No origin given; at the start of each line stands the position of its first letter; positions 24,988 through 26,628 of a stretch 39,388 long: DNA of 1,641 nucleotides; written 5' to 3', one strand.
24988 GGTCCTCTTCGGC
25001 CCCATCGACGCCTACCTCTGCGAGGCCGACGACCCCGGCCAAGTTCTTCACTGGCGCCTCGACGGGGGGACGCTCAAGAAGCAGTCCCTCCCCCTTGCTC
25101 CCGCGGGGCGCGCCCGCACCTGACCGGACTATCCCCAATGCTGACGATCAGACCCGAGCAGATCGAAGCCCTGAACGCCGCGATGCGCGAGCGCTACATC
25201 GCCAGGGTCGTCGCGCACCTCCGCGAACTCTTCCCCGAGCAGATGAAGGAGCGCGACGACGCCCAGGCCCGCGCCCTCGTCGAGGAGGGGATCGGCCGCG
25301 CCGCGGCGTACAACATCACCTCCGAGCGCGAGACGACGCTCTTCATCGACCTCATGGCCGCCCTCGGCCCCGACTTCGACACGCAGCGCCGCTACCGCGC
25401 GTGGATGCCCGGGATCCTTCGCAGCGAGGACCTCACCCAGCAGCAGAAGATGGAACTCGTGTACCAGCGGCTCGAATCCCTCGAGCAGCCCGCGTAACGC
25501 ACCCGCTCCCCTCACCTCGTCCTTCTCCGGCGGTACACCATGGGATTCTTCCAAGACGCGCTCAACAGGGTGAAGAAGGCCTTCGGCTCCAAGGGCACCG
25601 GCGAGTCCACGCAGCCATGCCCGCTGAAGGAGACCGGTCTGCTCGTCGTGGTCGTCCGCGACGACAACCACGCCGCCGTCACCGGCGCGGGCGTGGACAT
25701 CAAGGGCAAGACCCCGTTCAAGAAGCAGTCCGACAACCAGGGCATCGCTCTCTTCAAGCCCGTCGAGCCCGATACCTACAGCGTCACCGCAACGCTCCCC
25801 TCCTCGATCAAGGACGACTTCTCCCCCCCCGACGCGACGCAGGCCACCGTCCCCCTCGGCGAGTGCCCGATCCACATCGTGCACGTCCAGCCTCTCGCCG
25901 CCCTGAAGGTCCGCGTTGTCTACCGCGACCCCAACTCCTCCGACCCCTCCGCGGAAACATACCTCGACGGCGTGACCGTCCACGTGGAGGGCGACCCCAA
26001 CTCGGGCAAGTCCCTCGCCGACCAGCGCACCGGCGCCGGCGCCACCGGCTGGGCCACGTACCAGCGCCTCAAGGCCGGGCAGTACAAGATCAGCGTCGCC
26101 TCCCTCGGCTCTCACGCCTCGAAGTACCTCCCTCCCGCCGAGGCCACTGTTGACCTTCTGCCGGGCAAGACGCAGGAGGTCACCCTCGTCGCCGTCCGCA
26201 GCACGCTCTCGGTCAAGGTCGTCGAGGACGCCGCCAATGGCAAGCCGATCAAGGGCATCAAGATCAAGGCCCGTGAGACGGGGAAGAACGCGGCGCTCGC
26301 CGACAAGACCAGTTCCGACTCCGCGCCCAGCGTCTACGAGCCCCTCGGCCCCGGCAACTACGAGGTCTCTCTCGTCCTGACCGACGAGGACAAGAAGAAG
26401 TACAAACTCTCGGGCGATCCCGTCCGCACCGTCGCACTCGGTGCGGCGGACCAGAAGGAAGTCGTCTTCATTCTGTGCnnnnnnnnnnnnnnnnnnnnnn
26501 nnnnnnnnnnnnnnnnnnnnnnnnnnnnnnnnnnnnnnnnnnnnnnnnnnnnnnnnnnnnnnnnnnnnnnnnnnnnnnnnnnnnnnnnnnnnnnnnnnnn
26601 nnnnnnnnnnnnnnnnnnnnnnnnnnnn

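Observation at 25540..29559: A 1339-aa Cys-rich HEXXH protein is the VgrG/DUF4123-linked cargo, and I cannot assign it to a known effector family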

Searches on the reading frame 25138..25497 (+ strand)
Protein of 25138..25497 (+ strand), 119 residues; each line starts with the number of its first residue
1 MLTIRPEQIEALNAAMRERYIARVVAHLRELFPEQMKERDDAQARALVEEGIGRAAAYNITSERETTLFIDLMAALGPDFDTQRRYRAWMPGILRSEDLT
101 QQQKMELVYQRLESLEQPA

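Call 9: search_protein_families(library=pfam, proteins=[window:25138-25497:+], max_evalue=0.01)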
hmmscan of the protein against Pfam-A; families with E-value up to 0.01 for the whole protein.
window:25138-25497:+ (119 aa): 0 families

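Call 10: search_protein_families(library=ncbifam, proteins=[window:25138-25497:+], max_evalue=0.01)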
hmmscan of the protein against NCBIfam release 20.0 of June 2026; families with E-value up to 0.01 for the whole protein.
window:25138-25497:+ (119 aa): 0 families

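Call 50: search_protein_families(library=pfam, proteins=[window:25138-25494:+], max_evalue=5)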
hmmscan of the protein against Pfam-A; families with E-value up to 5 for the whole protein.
window:25138-25494:+ (119 aa): 0 families

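Call 71: find_related_loci(query=A7, collection=metagenome_contigs, flank=7000)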
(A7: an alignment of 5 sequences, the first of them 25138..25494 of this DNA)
Query A7 (119 aa) in metagenome_contigs; peptide patterns used: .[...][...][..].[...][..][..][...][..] (x = any residue, [..] = any of these).
102 stretches matched a pattern; 25 encode a relative of the query (tblastn E <= 1e-3); 25 distinct loci.
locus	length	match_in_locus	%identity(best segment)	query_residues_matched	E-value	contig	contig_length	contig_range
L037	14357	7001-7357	94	1-119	3e-76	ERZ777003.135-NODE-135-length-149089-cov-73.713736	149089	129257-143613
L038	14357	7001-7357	94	1-119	3e-76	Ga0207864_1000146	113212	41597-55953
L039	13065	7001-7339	51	1-114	3e-35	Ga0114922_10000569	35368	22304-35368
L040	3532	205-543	49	1-114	7e-34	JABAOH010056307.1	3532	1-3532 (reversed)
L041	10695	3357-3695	48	1-114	2e-32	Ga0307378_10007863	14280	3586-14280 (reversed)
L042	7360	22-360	48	1-114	2e-32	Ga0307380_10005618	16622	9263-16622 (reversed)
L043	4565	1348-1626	46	1-94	1e-19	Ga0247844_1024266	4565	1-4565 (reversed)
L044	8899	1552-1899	35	1-114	4e-16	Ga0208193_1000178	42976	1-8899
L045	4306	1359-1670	33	1-105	1e-14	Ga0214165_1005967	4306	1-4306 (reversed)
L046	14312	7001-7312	33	1-105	1e-14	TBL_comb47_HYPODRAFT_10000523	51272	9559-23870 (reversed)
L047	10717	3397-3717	35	1-108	3e-14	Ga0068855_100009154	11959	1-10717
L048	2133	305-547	40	1-81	7e-14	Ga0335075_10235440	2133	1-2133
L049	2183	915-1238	35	1-109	2e-13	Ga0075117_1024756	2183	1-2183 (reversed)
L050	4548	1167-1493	33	1-109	4e-13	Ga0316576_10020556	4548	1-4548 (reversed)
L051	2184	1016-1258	33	1-81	5e-11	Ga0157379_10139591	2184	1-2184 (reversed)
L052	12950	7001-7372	35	1-115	4e-10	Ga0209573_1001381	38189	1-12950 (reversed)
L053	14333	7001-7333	33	1-114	4e-10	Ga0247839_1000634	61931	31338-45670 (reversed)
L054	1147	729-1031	26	1-110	5e-10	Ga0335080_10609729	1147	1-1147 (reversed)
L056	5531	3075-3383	29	1-104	1e-9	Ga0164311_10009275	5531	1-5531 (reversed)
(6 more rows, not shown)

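Call 96: search_protein_families(library=pfam, proteins=[L041:3749-5080:+, L041:5555-8902:+, L052:7438-10956:+, L056:3857-5530:+, L050:1927-2886:+, L044:1914-2642:+, L047:3757-4380:+], max_evalue=0.01)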
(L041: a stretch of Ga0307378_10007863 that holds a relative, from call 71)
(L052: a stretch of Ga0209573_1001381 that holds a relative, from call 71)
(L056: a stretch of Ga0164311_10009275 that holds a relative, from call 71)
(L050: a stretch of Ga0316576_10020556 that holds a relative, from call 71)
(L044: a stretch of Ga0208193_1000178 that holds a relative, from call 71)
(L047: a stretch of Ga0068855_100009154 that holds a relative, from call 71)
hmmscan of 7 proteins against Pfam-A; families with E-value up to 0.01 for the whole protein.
L041:3749-5080:+ (444 aa): 4 families
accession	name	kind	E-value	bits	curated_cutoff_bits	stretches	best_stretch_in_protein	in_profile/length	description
PF13620.12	CarboxypepD_reg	-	1.1e-06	29.4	32.3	0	38-87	5-57/82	Carboxypeptidase regulatory-like domain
PF24025.1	Ig_DR_A0283-like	-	7.9e-06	26.6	27.1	1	36-94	11-72/102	DR_A0283-like, Ig-like domain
PF17802.7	SpaA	-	0.00018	22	23.1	0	55-83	27-57/91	Prealbumin-like fold domain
PF17210.9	SdrD_B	-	0.00064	20.3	29.7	0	51-93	31-73/112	SdrD B-like domain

L041:5555-8902:+ (1116 aa): 0 families

L052:7438-10956:+ (1173 aa): 1 family
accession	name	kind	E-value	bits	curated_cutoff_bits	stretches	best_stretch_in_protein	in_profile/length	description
PF17210.9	SdrD_B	-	0.0021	18.7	29.7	0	54-103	19-71/112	SdrD B-like domain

L056:3857-5530:+ (558 aa): 0 families

L050:1927-2886:+ (320 aa): 0 families

L044:1914-2642:+ (243 aa): 0 families

L047:3757-4380:+ (208 aa): 0 families

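Call 100: search_protein_families(library=pfam, proteins=[L050:954-1922:+, L054:138-1079:+, L056:3060-3845:+, L053:6845-7345:+, L044:1468-1908:+, L047:3352-3750:+, L043:1300-1728:+], max_evalue=0.01)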
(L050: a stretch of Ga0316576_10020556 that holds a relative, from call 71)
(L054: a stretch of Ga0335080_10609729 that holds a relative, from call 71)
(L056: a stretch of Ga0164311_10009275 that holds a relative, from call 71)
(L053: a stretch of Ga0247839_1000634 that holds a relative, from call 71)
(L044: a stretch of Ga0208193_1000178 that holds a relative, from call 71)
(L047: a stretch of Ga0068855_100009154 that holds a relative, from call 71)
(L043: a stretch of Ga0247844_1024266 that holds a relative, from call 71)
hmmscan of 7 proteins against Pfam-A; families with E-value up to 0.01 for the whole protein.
L050:954-1922:+ (323 aa): 0 families

L054:138-1079:+ (314 aa): 3 families
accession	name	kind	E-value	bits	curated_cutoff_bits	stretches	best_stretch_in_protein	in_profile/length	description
PF13302.13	Acetyltransf_3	-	7.5e-21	75.7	25.4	1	33-165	4-137/138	Acetyltransferase (GNAT) domain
PF00583.31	Acetyltransf_1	-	3.8e-07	30.8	20.7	1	67-165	18-116/116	Acetyltransferase (GNAT) family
PF13420.13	Acetyltransf_4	-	0.0015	19.1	24.3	1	34-174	2-143/155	Acetyltransferase (GNAT) domain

L056:3060-3845:+ (262 aa): 0 families

L053:6845-7345:+ (167 aa): 0 families

L044:1468-1908:+ (147 aa): 0 families

L047:3352-3750:+ (133 aa): 0 families

L043:1300-1728:+ (143 aa): 0 families

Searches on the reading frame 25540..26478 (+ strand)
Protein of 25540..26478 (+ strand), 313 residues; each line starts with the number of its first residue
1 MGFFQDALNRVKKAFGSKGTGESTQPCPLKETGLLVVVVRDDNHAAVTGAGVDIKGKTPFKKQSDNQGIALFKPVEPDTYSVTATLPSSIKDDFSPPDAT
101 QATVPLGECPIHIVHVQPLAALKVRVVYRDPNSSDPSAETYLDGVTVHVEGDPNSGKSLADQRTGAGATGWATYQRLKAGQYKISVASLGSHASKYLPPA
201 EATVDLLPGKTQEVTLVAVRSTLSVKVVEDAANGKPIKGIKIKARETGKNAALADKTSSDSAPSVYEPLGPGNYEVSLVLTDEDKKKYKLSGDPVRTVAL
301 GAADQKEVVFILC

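Call 50: search_protein_families(library=pfam, proteins=[window:25540-26478:+], max_evalue=5)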
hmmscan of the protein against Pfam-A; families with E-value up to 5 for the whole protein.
window:25540-26478:+ (313 aa): 13 families
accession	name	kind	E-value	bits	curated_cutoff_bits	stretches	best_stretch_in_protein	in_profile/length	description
PF13620.12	CarboxypepD_reg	-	8e-10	39.4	32.3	3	38-87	5-57/82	Carboxypeptidase regulatory-like domain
PF17210.9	SdrD_B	-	4.4e-08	33.7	29.7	3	135-188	17-66/112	SdrD B-like domain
PF24025.1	Ig_DR_A0283-like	-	1e-05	26.2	27.1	1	44-91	18-69/102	DR_A0283-like, Ig-like domain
PF23623.1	GBD_IRG7_N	-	3.9e-05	24.2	27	1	170-188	62-80/95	IRG7 N-terminal galactose binding domain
PF17802.7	SpaA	-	0.00023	21.7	23.1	0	230-276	9-56/91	Prealbumin-like fold domain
PF14344.12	DUF4397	-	0.00025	22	30.6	1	168-246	30-108/119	Domain of unknown function (DUF4397)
PF14900.11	DUF4493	-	0.00058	20.2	27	1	157-300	44-187/226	Domain of unknown function (DUF4493)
PF13115.11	YtkA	-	0.001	20.1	25.9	1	36-87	24-75/85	YtkA-like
PF02369.22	Big_1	-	0.004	17.7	34.9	1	35-86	21-80/93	Bacterial Ig-like domain (group 1)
PF14524.12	Wzt_C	-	0.011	16.1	30.4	0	268-286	93-111/143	Wzt C-terminal domain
PF07495.19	Y_Y_Y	-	0.013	15.8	26.6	0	168-188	26-46/65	Y_Y_Y domain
PF23194.1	NOMO_5th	-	0.027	15.3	27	1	240-290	19-68/89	NOMO fifth transthyretin-like domain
PF22058.2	X25_BaPul_like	-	0.033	14.7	27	1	167-219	31-81/87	Pullulanase X25 domain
